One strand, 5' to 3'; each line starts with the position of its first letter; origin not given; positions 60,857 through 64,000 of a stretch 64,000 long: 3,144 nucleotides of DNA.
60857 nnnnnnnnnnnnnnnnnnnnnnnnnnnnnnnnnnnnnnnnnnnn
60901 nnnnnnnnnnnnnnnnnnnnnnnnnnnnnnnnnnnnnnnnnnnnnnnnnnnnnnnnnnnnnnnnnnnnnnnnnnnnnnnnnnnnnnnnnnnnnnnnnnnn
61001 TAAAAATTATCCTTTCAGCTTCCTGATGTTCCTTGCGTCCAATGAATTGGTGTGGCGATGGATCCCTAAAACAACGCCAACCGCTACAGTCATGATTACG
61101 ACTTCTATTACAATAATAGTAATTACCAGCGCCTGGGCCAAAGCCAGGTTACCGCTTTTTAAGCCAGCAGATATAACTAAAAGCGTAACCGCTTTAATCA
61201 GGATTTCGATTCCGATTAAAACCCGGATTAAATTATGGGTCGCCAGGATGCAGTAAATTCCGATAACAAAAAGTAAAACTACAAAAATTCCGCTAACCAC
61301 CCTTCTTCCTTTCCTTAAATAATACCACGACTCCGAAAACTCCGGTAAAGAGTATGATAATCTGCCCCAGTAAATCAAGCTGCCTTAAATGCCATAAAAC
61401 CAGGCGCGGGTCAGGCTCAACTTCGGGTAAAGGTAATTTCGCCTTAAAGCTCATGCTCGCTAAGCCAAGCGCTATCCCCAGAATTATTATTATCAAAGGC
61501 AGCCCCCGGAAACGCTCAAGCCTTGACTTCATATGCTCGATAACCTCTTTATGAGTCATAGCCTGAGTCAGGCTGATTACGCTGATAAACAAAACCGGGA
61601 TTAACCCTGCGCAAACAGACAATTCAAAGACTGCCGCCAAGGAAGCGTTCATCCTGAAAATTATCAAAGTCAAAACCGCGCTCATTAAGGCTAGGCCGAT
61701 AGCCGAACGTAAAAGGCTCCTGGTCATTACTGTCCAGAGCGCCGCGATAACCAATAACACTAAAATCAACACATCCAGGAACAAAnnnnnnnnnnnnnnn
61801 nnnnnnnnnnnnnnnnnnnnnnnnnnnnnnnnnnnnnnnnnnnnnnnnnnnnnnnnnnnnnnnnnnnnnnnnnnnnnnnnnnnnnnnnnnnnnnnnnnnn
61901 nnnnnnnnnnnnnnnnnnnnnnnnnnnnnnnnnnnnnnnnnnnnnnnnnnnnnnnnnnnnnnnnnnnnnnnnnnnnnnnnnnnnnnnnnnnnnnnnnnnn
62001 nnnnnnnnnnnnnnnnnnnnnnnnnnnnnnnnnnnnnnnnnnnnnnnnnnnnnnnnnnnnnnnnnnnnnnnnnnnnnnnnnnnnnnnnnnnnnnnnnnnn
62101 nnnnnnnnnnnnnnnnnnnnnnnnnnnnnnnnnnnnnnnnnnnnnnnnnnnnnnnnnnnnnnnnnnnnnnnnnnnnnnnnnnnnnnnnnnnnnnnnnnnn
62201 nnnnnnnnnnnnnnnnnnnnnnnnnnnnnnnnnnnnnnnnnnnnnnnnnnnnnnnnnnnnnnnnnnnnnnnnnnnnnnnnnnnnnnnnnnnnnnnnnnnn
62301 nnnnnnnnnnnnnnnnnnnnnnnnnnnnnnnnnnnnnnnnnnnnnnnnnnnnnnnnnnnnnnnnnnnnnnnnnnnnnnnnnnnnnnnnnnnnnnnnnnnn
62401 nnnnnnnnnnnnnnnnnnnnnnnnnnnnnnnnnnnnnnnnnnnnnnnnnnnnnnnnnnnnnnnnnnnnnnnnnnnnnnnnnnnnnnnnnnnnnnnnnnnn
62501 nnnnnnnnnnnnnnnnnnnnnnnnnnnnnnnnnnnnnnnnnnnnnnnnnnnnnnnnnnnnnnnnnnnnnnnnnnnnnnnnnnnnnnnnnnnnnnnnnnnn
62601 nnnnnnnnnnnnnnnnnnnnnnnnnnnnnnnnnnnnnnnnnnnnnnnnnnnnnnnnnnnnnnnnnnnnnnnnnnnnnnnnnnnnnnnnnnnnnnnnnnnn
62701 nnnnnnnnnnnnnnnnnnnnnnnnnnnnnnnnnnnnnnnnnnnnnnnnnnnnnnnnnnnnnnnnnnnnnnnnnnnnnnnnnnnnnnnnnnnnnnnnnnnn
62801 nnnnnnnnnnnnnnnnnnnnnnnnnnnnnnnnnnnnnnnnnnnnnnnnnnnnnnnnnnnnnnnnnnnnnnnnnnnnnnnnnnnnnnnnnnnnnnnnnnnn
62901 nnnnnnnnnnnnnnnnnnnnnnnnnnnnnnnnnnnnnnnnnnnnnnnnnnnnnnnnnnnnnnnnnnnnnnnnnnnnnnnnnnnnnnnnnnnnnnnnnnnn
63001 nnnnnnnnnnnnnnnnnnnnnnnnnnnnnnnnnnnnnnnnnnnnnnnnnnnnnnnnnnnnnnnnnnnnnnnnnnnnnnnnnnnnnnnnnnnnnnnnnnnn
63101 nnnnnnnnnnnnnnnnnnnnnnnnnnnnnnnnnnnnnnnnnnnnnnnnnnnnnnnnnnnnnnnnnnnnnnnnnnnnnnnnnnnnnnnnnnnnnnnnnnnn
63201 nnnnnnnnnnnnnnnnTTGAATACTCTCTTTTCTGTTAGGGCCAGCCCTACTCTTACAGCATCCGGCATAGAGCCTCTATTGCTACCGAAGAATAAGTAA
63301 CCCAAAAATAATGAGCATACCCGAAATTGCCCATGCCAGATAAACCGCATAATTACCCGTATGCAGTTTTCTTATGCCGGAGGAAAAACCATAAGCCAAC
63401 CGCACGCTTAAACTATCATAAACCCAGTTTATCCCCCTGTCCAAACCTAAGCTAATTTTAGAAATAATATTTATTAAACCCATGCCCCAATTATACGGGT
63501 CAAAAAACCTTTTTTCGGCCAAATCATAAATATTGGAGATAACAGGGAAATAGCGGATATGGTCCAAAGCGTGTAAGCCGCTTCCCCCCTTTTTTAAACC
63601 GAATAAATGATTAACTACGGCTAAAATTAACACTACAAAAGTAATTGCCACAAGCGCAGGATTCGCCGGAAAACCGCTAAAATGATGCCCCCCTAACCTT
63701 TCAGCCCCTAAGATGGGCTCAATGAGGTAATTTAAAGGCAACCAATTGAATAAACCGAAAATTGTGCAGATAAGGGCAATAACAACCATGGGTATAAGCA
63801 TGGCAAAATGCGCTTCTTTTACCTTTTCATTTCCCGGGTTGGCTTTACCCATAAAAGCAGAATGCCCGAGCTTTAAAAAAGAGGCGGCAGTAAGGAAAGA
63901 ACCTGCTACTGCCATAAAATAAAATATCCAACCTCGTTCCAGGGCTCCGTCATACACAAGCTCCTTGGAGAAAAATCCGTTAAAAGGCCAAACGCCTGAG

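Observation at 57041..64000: Partial operon for a group 4 membrane-bound [NiFe]-hydrogenase with complex-I gene order plus an upstream Mrp-antiporter module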

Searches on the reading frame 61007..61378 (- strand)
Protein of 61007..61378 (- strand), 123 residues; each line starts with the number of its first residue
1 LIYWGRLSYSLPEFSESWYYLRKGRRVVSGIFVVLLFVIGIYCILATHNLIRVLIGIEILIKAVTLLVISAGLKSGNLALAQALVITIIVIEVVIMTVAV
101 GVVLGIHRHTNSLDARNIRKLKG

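Call 3: search_protein_families(library=pfam, proteins=[window:61007-61378:-], max_evalue=0.01)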
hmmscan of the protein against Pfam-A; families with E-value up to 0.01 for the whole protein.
window:61007-61378:- (123 aa): 1 family
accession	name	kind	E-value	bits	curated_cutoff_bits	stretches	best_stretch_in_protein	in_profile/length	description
PF00420.29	Oxidored_q2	-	1.3e-16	60.5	26.1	1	31-123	4-95/95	NADH-ubiquinone/plastoquinone oxidoreductase chain 4L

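Call 6: search_protein_families(library=ncbifam, proteins=[window:61007-61378:-], max_evalue=0.01)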
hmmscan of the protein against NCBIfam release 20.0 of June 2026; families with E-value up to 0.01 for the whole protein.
window:61007-61378:- (123 aa): 14 families
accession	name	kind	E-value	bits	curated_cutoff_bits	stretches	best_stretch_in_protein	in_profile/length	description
NF006250.0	PRK08388.1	equivalog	8.6e-11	42.4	137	2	79-123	75-119/119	putative monovalent cation/H+ antiporter subunit C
NF004320.0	PRK05715.1-2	equivalog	2e-09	37.4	57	1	32-122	9-98/99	NADH-quinone oxidoreductase subunit NuoK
NF004322.0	PRK05715.1-4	equivalog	9e-09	35.3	128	1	32-122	12-103/104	NADH-quinone oxidoreductase subunit NuoK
NF004319.0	PRK05715.1-1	equivalog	7.4e-08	32.5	101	1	31-123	9-100/100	NADH-quinone oxidoreductase subunit NuoK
NF005621.0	PRK07375.1-6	equivalog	1.4e-07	31.4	126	1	31-122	12-117/120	putative monovalent cation/H+ antiporter subunit C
NF009301.0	PRK12658.1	equivalog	5.8e-07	29.3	156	1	29-72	5-47/125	Na+/H+ antiporter subunit C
NF009304.0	PRK12661.1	equivalog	1.1e-06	28.8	152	1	30-77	7-53/140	putative monovalent cation/H+ antiporter subunit C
NF005624.0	PRK07375.2-3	equivalog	2.1e-06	27.9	95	1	29-74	7-52/105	cation:proton antiporter subunit C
NF005618.0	PRK07375.1-3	equivalog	2.4e-06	27.7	107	2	78-118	75-115/119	putative monovalent cation/H+ antiporter subunit C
NF006372.0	PRK08600.1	equivalog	1e-05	25.5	127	1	31-123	7-108/113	Na(+)/H(+) antiporter subunit C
NF009303.0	PRK12660.1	subfamily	1.4e-05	24.9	132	1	31-123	7-109/114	putative monovalent cation/H+ antiporter subunit C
NF040614.1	F420_dehyd_FpoK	exception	5.4e-05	23.6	145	1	33-120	9-95/98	F420H2 dehydrogenase subunit FpoK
NF005619.0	PRK07375.1-4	equivalog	0.0025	18.1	145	0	31-115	7-104/111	Na+/H+ antiporter subunit C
NF009302.0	PRK12659.1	equivalog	0.0072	16.2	154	0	27-76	3-52/117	Na+/H+ antiporter subunit C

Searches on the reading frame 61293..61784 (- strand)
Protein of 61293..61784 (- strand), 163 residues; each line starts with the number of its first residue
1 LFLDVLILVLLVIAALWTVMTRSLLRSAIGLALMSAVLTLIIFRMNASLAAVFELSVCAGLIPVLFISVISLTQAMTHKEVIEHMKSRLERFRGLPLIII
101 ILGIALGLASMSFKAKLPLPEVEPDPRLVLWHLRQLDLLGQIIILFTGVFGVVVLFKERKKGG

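Call 3: search_protein_families(library=pfam, proteins=[window:61293-61784:-], max_evalue=0.01)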
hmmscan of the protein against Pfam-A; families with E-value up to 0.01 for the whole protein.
window:61293-61784:- (163 aa): 2 families
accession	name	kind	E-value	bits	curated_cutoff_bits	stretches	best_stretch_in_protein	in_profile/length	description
PF00499.25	Oxidored_q3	-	2.5e-07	31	33.2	1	15-115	2-97/146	NADH-ubiquinone/plastoquinone oxidoreductase chain 6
PF13244.11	MbhD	-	0.0012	19.3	27.2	1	9-73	1-65/67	MBH, subunit D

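Call 6: search_protein_families(library=ncbifam, proteins=[window:61293-61784:-], max_evalue=0.01)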
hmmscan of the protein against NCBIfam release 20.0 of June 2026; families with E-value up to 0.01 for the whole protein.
window:61293-61784:- (163 aa): 5 families
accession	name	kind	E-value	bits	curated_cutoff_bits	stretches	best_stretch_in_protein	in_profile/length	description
NF009159.0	PRK12504.1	equivalog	7.4e-10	39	141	1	2-88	5-91/178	DUF4040 domain-containing protein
NF006242.0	PRK08378.1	subfamily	3.2e-07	30.8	98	1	2-75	6-79/85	hypothetical protein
NF004172.0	PRK05640.1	equivalog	5.2e-06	26.7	156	1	3-161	2-152/152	putative monovalent cation/H+ antiporter subunit B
NF009161.0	PRK12507.1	equivalog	6.7e-05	22.2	272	1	3-86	11-94/336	putative monovalent cation/H+ antiporter subunit B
NF005165.0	PRK06638.1-5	equivalog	0.0084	15.1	192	0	9-88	28-107/282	NADH-quinone oxidoreductase subunit J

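Call 20: search_solved_structures(query=window:61293-61784:-, max_evalue=10, show_alignments=2)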
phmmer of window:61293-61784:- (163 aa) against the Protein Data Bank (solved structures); distinct sequences matched with E-value up to 10: 3.
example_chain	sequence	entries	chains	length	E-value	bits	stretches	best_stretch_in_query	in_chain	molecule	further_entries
6u8y_D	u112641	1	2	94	3.9e-05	27.3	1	3-75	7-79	DUF4040 domain-containing protein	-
6cfw_D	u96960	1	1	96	0.001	22.6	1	2-75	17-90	MBH subunit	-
7eu3_G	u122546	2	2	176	0.21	15.2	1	10-72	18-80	NAD(P)H-quinone oxidoreductase subunit 6, chloroplastic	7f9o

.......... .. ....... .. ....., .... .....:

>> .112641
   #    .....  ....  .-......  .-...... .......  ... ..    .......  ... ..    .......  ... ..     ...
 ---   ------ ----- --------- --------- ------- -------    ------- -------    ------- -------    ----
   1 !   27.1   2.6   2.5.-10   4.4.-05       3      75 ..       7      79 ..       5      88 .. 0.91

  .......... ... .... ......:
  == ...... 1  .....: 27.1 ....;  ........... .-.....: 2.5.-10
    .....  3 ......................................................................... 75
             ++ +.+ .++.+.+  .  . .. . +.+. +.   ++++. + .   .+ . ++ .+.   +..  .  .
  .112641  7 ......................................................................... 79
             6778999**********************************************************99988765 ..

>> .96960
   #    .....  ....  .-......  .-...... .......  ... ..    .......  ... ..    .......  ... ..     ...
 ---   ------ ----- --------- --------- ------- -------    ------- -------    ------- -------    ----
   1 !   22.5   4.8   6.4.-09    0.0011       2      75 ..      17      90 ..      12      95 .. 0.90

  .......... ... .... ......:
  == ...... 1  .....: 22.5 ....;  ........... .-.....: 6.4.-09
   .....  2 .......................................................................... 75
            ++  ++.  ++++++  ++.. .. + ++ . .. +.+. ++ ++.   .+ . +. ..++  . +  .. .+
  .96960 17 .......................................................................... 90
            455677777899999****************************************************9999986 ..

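Call 57: search_solved_structures(query=A3, max_evalue=10, show_alignments=3)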
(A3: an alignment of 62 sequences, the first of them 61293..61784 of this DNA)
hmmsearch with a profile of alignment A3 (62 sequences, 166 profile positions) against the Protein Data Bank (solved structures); distinct sequences matched with E-value up to 10: 29.
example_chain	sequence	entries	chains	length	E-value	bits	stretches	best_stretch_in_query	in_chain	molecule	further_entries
6u8y_D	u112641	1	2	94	5.4e-13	52.2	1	3-83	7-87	DUF4040 domain-containing protein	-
6cfw_D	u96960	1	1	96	1.6e-12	50.6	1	1-78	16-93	MBH subunit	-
7p64_J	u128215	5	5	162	3.2e-06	30.2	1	6-112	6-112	NADH-quinone oxidoreductase subunit J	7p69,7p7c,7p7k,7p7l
3rko_J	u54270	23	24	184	3.5e-06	30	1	6-113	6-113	NADH-QUINONE OXIDOREDUCTASE SUBUNIT J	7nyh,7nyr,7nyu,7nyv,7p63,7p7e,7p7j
7p61_J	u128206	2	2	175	3.6e-06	30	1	6-113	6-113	NADH-quinone oxidoreductase subunit J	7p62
7eu3_G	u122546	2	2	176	0.0077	19.1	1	9-107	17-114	NAD(P)H-quinone oxidoreductase subunit 6, chloroplastic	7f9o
2akh_Z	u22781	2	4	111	0.015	18.2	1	95-159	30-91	Preprotein translocase secE subunit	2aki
4v6m_BB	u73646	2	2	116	0.017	18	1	95-159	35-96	Preprotein translocase secE subunit | PROTEIN TRANSLOCASE SUBUNIT SECE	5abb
5gae_h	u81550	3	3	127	0.019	17.8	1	95-159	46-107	Protein translocase subunit SecE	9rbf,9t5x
5mg3_E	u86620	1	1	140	0.024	17.5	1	95-159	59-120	Protein translocase subunit SecE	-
8e9g_J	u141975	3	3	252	0.029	17.3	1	3-95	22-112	NADH-quinone oxidoreductase subunit J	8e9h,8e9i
6z16_A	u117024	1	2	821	0.048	16.6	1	3-162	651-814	Multisubunit Na+/H+ antiporter, A subunit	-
6u8y_E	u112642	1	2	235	0.076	15.9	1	121-164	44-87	Monovalent cation/H+ antiporter subunit B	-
6o30_A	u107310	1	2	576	0.18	14.7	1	28-85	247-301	Lipid A export ATP-binding/permease protein MsbA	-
6bl6_A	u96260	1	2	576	0.18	14.7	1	28-85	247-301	Lipid A export ATP-binding/permease protein MsbA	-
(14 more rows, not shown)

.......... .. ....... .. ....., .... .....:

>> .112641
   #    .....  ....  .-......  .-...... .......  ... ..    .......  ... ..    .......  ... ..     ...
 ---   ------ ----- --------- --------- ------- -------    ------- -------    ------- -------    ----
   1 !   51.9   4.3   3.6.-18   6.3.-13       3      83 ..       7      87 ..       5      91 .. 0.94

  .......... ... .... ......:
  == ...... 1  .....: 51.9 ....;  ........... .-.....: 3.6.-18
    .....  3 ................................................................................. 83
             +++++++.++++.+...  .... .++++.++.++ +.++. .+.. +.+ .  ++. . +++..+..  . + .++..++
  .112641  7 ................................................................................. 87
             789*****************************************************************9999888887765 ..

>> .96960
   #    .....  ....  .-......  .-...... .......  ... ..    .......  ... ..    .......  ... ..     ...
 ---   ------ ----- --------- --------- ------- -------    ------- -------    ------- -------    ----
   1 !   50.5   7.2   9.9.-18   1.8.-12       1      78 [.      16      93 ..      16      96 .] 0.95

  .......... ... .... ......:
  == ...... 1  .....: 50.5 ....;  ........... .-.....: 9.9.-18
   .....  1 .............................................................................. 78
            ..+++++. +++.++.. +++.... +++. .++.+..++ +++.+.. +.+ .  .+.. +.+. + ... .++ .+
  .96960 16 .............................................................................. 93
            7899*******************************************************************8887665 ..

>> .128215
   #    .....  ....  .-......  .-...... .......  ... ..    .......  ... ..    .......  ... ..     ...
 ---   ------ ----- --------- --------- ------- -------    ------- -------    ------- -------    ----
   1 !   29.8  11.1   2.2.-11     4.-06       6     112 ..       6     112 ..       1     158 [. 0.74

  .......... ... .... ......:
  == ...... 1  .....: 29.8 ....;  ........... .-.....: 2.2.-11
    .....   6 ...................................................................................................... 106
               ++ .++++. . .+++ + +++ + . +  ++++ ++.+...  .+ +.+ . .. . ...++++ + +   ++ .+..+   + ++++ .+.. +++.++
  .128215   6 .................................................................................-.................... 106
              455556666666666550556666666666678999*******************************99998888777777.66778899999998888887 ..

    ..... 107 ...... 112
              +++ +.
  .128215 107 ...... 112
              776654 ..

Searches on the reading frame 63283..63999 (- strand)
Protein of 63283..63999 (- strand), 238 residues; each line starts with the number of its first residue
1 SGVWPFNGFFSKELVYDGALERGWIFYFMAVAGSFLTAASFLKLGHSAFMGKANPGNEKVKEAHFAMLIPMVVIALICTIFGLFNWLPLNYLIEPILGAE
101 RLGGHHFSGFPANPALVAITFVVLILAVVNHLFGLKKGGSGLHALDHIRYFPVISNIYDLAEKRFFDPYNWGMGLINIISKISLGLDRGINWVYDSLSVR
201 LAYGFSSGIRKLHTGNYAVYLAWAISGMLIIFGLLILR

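Call 3: search_protein_families(library=pfam, proteins=[window:63283-63957:-], max_evalue=0.01)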
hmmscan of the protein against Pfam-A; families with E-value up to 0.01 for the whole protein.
window:63283-63957:- (224 aa): 0 families

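Call 6: search_protein_families(library=ncbifam, proteins=[window:63283-63999:-], max_evalue=0.01)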
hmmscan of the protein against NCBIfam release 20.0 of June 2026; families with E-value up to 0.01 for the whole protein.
window:63283-63999:- (238 aa): 24 families
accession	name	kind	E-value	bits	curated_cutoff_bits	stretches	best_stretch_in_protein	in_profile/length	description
NF006240.0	PRK08376.1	subfamily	3e-19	69.3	662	1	2-96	409-503/521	putative monovalent cation/H+ antiporter subunit D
NF005141.0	PRK06590.1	equivalog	2.1e-16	60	556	1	2-236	386-610/615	NADH-quinone oxidoreductase subunit L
TIGR01974.1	NDH_I_L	subfamily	8.9e-13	48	407.5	1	4-234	391-628/630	NADH-quinone oxidoreductase subunit L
NF009289.0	PRK12649.1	equivalog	1.9e-12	46.4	1117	1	2-126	392-531/789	putative monovalent cation/H+ antiporter subunit A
NF006419.0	PRK08668.1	equivalog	1.7e-11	43.6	617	1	2-129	383-518/613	NADH dehydrogenase subunit M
NF009287.0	PRK12647.1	equivalog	5.6e-11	41.7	937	1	2-99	381-481/773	putative monovalent cation/H+ antiporter subunit A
NF009310.0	PRK12668.1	equivalog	8.1e-11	41.4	564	1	1-87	350-436/584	Na(+)/H(+) antiporter subunit D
NF006236.0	PRK08375.1-1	equivalog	3.6e-09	36.1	663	1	2-87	394-483/493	putative monovalent cation/H+ antiporter subunit D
TIGR00940.1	2a6301s01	subfamily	8.7e-09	34.2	920.45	1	2-127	393-535/793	monovalent cation:proton antiporter subunit A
NF009306.0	PRK12663.1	equivalog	1.6e-08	33.8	542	1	1-85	382-467/498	Na+/H+ antiporter subunit D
NF005818.0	PRK07691.1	equivalog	1e-07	31.4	586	1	1-84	384-468/496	Na+/H+ antiporter subunit D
NF004920.0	PRK06277.1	equivalog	3.1e-07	29.6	578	1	1-95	375-471/478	energy conserving hydrogenase EhbF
NF009285.0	PRK12645.1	equivalog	4.2e-07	28.6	1028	1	2-98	397-506/804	Na+/H+ antiporter subunit A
NF009288.0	PRK12648.1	equivalog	1.4e-06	26.7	1104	1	2-92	381-478/954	monovalent cation/H+ antiporter subunit A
NF005097.0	PRK06525.1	equivalog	1.1e-05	24.4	430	1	1-78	385-468/480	hydrogenase 4 subunit D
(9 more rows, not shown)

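Call 75: predict_structure(protein=window:63283-63999:-)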
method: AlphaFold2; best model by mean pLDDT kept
length: 238 residues; sequences in the alignment: 1
mean_pLDDT: 52.2   pTM: 0.30
mean pLDDT of the five models: 52.2, 47.3, 47.1, 43.2, 42.4
residues with pLDDT >= 90: 0; 70-90: 1; 50-70: 138; < 50: 99
segments of 3 or more residues with pLDDT < 50: 1-10, 13-15, 90-92, 102-115, 136-183, 185-187, 189-191, 236-238
pLDDT, mean of each block of 10 residues (from residue 1): 35 51 57 68 61 56 61 63 53 48 42 49 59 50 42 43 43 44 48 52 57 57 63 53
secondary structure, 60 per line:
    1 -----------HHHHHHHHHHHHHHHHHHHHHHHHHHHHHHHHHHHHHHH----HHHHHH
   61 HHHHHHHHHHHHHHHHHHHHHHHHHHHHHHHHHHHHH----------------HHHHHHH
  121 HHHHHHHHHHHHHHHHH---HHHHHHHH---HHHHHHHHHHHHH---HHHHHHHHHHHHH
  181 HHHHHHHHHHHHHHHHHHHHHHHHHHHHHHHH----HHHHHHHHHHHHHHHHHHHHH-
elements in order: H12-50 H55-97 H114-137 H141-148 H152-164 H168-212 H217-237
